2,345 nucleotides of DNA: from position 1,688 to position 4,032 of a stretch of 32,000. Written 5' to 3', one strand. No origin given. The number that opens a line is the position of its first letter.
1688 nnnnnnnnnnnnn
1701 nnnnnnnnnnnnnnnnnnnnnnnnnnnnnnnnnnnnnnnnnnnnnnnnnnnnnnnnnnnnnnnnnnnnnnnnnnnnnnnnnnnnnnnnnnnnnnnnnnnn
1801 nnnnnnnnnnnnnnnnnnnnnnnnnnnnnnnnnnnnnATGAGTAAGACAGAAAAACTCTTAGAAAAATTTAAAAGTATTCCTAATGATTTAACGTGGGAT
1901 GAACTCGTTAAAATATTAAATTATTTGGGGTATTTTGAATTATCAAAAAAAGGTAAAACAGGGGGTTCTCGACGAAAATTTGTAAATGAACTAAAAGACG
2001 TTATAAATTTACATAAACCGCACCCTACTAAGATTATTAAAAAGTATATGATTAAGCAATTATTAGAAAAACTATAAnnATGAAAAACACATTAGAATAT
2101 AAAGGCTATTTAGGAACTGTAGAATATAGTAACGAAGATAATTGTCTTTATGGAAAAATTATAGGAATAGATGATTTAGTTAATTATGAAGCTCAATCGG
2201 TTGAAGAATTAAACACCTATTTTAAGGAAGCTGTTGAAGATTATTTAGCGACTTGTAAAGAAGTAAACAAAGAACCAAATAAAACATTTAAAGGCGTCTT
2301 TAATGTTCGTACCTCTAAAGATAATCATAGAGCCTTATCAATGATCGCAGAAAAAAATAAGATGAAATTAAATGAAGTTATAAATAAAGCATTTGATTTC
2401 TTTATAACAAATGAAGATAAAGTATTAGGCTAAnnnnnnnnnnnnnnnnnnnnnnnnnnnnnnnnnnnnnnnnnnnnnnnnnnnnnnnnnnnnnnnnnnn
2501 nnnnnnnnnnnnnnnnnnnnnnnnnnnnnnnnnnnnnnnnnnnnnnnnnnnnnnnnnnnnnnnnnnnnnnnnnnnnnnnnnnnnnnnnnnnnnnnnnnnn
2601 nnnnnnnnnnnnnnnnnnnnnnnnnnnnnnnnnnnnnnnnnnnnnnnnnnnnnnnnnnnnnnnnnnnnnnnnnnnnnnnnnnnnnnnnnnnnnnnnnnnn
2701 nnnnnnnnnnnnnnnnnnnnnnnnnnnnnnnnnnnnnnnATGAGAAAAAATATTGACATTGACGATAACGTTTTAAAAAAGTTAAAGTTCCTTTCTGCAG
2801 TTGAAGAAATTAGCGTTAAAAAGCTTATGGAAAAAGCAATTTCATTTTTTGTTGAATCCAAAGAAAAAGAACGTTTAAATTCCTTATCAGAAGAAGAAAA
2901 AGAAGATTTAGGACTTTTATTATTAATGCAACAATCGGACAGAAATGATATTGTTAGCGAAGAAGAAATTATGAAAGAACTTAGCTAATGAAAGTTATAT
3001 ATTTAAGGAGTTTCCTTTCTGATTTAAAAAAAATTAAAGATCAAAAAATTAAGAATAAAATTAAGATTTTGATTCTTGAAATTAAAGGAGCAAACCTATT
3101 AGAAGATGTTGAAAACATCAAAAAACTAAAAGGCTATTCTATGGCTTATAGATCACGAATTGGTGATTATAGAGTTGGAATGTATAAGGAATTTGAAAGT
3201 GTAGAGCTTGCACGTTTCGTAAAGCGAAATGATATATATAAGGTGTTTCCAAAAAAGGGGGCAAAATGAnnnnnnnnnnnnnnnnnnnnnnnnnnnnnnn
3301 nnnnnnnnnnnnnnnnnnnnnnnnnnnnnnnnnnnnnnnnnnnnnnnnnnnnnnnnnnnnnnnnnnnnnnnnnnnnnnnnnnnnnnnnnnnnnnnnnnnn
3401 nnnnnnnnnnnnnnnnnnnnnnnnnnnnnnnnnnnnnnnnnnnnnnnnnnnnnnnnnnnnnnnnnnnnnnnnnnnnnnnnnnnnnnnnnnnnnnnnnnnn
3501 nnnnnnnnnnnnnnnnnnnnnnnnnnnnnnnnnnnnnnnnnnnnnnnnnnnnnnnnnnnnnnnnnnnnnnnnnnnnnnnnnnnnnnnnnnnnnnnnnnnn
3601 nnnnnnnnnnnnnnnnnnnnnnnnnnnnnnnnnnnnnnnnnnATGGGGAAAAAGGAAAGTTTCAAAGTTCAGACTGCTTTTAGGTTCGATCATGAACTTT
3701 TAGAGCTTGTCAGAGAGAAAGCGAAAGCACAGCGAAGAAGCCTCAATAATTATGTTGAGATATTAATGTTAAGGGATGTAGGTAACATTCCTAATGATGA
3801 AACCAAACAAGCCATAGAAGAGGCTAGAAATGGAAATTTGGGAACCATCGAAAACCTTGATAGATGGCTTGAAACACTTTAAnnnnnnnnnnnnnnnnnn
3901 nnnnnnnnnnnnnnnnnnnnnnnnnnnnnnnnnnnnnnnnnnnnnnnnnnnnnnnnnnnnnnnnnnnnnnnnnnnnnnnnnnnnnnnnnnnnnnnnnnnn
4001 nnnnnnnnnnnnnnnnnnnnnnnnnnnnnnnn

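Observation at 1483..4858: Three toxin-antitoxin cassettes separated by decayed copies of the adjacent tRNA-Leu/tRNA-Gly operon: an integrase-less cassette accretion array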

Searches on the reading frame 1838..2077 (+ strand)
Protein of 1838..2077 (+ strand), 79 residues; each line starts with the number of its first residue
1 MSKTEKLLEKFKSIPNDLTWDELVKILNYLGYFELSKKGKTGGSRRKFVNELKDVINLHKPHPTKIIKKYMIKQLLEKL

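Call 11: search_protein_families(library=pfam, proteins=[window:1838-2077:+], max_evalue=0.01)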
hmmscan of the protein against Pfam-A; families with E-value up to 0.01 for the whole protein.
window:1838-2077:+ (79 aa): 1 family
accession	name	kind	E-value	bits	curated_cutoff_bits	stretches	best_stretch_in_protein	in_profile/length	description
PF07927.17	HicA_toxin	-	6e-11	42.7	27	1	20-78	1-55/58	HicA toxin of bacterial toxin-antitoxin,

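Call 85: search_protein_families(library=ncbifam, proteins=[window:1838-2077:+], max_evalue=0.01)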
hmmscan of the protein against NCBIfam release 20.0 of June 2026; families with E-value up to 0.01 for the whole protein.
window:1838-2077:+ (79 aa): 0 families

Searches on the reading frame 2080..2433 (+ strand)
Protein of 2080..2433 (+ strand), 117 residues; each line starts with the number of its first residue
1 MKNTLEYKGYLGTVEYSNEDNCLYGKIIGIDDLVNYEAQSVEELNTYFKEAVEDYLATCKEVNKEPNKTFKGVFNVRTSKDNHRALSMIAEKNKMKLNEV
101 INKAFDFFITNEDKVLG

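Call 11: search_protein_families(library=pfam, proteins=[window:2080-2433:+], max_evalue=0.01)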
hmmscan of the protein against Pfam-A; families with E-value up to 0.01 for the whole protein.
window:2080-2433:+ (117 aa): 2 families
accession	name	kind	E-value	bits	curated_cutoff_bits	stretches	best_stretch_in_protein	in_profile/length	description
PF05534.18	HicB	-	2.6e-12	46.9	21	1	55-104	1-50/51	HicB family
PF08599.15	Nbs1_C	-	0.0018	18.7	25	1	26-54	19-47/64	DNA damage repair protein Nbs1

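Call 14: find_encoding_contigs(protein=window:2080-2433:+, flank=10000, max_places=10)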
Protein window:2080-2433:+ (117 aa): 22 contigs read that carry it; 10 places shown.
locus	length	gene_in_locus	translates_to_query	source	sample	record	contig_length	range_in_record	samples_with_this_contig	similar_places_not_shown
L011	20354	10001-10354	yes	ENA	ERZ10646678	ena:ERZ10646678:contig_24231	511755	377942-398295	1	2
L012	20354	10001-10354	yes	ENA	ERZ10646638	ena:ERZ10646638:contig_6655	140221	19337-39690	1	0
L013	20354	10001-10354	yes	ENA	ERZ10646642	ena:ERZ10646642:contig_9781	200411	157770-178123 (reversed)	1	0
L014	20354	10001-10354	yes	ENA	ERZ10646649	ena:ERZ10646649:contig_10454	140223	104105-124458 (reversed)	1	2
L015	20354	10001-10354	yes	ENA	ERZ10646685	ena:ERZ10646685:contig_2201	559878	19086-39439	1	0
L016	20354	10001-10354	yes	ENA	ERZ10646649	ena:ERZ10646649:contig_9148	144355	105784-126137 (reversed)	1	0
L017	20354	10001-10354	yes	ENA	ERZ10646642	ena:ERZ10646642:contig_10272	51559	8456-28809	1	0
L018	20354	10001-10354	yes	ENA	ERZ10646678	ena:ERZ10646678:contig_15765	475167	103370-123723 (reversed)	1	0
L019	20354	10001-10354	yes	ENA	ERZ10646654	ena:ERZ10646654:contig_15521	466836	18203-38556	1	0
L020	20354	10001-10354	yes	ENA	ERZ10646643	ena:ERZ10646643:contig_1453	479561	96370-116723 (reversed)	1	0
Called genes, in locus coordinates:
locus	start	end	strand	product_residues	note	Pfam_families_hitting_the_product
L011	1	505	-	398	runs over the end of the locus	PF00953:Glycos_transf_4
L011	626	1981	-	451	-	PF13505:OMP_b-brl (weak), PF02412:TSP_3 (faint), PF00691:OmpA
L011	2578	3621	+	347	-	PF00487:FA_desaturase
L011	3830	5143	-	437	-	PF24681:Kelch_KLHDC2_KLHL20_DRC7 (weak)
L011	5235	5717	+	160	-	-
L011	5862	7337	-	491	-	PF02661:Fic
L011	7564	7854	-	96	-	PF12844:HTH_19 (weak), PF13443:HTH_26, PF13560:HTH_31, PF01381:HTH_3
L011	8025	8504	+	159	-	-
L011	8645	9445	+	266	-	PF02661:Fic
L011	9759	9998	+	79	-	PF07927:HicA_toxin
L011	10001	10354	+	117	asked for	PF05534:HicB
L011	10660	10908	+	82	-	-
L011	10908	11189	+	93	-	-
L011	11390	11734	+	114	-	-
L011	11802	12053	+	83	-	PF04014:MazE_antitoxin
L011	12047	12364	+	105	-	PF02452:PemK_toxin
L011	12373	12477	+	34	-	-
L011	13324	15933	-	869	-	PF01624:MutS_I, PF05188:MutS_II, PF05192:MutS_III, PF05190:MutS_IV, PF00488:MutS_V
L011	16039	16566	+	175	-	PF00588:SpoU_methylase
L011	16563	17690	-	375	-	PF01288:HPPK, PF01712:dNK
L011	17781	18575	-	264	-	PF10977:DUF2797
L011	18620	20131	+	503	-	PF03321:GH3, PF23571:GH3_M, PF23572:GH3_C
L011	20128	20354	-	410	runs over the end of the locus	PF06689:zf-C4_ClpX, PF00493:MCM (weak), PF05496:RuvB_N (faint), PF00004:AAA, PF07724:AAA_2, PF07728:AAA_5 (weak), PF10431:ClpB_D2-small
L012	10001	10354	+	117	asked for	PF05534:HicB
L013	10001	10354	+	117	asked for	PF05534:HicB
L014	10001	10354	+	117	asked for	PF05534:HicB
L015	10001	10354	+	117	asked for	PF05534:HicB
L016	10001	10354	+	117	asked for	PF05534:HicB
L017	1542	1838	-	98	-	-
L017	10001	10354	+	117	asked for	PF05534:HicB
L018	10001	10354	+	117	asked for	PF05534:HicB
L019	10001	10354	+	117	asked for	PF05534:HicB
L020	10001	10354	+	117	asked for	PF05534:HicB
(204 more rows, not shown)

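Call 47: search_protein_families(library=pfam, proteins=[L011:11390-11734:+, L011:12373-12477:+], max_evalue=0.001)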
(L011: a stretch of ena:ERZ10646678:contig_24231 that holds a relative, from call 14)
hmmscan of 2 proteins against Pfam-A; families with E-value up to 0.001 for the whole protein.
L011:11390-11734:+ (114 aa): 0 families

L011:12373-12477:+ (34 aa): 0 families

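Call 85: search_protein_families(library=ncbifam, proteins=[window:2080-2433:+, L011:11390-11734:+, L011:11802-12053:+, L011:12047-12364:+], max_evalue=0.01)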
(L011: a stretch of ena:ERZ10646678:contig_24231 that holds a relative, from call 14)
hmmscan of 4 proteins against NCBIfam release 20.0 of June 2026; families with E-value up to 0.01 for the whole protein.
window:2080-2433:+ (117 aa): 0 families

L011:11390-11734:+ (114 aa): 0 families

L011:11802-12053:+ (83 aa): 3 families
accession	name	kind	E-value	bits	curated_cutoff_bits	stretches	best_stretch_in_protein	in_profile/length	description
TIGR02609.1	doc_partner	hypoth_equivalog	5.6e-05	23.4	55.9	1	4-63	2-65/74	putative addiction module antidote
NF008463.0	PRK11347.1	equivalog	0.0002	21.5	101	1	1-55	1-55/83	antitoxin ChpS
NF040493.1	TA_anti_VapB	subfamily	0.00081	19.5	60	1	3-64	1-57/73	type II toxin-antitoxin system VapB family antitoxin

L011:12047-12364:+ (105 aa): 3 families
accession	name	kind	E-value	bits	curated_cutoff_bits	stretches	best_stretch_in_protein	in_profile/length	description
NF007386.0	PRK09907.1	equivalog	1.4e-15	57.2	120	1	5-84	10-90/111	endoribonuclease MazF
NF052489.1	TAtMazFAgrob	equivalog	7.9e-10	38.6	150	1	4-78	8-84/118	type II toxin-antitoxin system toxin MazF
NF007320.0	PRK09812.1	equivalog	0.00082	19.4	129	1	4-77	9-87/116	type II toxin-antitoxin system ChpB family toxin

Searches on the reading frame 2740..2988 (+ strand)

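Call 11: search_protein_families(library=pfam, proteins=[window:2740-2988:+], max_evalue=0.01)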
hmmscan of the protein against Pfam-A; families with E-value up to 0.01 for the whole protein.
window:2740-2988:+ (82 aa): 1 family
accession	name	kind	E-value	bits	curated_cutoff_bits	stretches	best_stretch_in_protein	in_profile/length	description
PF20605.4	Antitox_RHH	-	0.0051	17.4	27.2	1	11-45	15-49/50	Antitoxin-like ribbon-helix-helix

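Call 85: search_protein_families(library=ncbifam, proteins=[window:2740-2988:+], max_evalue=0.01)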
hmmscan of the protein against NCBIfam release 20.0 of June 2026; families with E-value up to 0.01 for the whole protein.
window:2740-2988:+ (82 aa): 1 family
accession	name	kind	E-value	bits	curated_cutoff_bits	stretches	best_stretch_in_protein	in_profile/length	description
NF052617.1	slr0373_blue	equivalog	0.00023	21.1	100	1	7-43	10-46/113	slr0373 family blue light stress response protein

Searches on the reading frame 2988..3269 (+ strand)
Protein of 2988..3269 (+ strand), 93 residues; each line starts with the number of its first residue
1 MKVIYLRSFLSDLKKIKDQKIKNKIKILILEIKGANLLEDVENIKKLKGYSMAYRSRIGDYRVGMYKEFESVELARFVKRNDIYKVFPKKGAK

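Call 11: search_protein_families(library=pfam, proteins=[window:2988-3269:+], max_evalue=0.01)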
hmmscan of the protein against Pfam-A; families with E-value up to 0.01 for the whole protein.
window:2988-3269:+ (93 aa): 1 family
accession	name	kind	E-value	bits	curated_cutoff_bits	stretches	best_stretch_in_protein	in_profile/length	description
PF05016.21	ParE_toxin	-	0.0071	17.3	23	1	3-83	1-88/89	ParE toxin of type II toxin-antitoxin system, parDE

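Call 85: search_protein_families(library=ncbifam, proteins=[window:2988-3269:+], max_evalue=0.01)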
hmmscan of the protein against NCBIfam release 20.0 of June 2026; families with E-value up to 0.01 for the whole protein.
window:2988-3269:+ (93 aa): 0 families

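Call 95: find_encoding_contigs(protein=window:2988-3269:+, flank=5000, max_places=10)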
Protein window:2988-3269:+ (93 aa): 22 contigs read that carry it; 10 places shown.
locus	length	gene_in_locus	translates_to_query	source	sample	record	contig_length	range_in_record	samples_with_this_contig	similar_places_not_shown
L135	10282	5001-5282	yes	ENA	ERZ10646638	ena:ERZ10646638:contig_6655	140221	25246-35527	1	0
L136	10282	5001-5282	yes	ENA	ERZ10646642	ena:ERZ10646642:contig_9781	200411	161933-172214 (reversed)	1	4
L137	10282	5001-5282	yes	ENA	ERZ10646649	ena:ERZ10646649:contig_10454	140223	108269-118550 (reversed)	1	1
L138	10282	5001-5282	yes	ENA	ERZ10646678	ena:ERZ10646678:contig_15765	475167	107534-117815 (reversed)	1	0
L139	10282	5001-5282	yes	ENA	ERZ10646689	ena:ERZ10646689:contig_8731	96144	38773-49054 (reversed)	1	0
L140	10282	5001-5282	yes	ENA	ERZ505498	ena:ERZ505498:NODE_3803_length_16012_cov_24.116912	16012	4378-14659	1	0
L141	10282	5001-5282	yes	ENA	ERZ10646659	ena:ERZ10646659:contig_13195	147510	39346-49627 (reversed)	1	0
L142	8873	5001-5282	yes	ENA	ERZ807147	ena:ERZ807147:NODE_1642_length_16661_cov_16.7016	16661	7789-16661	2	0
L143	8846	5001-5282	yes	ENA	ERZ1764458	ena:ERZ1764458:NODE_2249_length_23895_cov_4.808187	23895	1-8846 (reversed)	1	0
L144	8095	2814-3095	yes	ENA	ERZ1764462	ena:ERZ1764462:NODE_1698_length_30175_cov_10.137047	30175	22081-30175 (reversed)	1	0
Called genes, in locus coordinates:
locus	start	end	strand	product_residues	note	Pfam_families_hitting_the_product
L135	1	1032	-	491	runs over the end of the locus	PF02661:Fic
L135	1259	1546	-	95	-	PF01381:HTH_3, PF13443:HTH_26 (faint)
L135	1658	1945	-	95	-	PF12844:HTH_19 (weak), PF13443:HTH_26, PF13560:HTH_31, PF01381:HTH_3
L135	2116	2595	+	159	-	-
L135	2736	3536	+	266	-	PF02661:Fic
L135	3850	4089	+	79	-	PF07927:HicA_toxin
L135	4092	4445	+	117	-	PF05534:HicB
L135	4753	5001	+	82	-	-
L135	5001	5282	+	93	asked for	-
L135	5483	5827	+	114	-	-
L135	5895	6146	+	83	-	PF04014:MazE_antitoxin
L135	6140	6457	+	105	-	PF02452:PemK_toxin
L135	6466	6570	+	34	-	-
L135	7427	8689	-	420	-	PF05190:MutS_IV, PF05192:MutS_III (faint), PF00488:MutS_V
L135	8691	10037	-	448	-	PF01624:MutS_I, PF05188:MutS_II, PF05192:MutS_III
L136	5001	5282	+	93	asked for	-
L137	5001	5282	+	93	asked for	-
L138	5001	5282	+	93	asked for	-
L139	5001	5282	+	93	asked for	-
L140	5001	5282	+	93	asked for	-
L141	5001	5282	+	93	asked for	-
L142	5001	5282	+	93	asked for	-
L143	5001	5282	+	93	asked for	-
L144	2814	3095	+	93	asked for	-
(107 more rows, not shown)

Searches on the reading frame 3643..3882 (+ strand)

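Call 11: search_protein_families(library=pfam, proteins=[window:3643-3882:+], max_evalue=0.01)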
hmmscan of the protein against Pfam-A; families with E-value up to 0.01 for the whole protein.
window:3643-3882:+ (79 aa): 2 families
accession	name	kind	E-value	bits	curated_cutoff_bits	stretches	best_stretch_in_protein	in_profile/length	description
PF03869.20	Arc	-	0.0021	18.3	20.4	1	12-36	8-32/50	Arc-like DNA binding domain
PF05534.18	HicB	-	0.0089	16.4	21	0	13-39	22-48/51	HicB family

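Call 85: search_protein_families(library=ncbifam, proteins=[window:3643-3882:+], max_evalue=0.01)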
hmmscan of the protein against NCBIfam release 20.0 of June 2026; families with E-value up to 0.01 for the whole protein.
window:3643-3882:+ (79 aa): 1 family
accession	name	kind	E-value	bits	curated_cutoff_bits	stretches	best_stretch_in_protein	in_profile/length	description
NF041551.1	YlcI_YnfO_N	subfamily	0.00033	20.7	30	1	14-39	8-32/42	YlcI/YnfO family protein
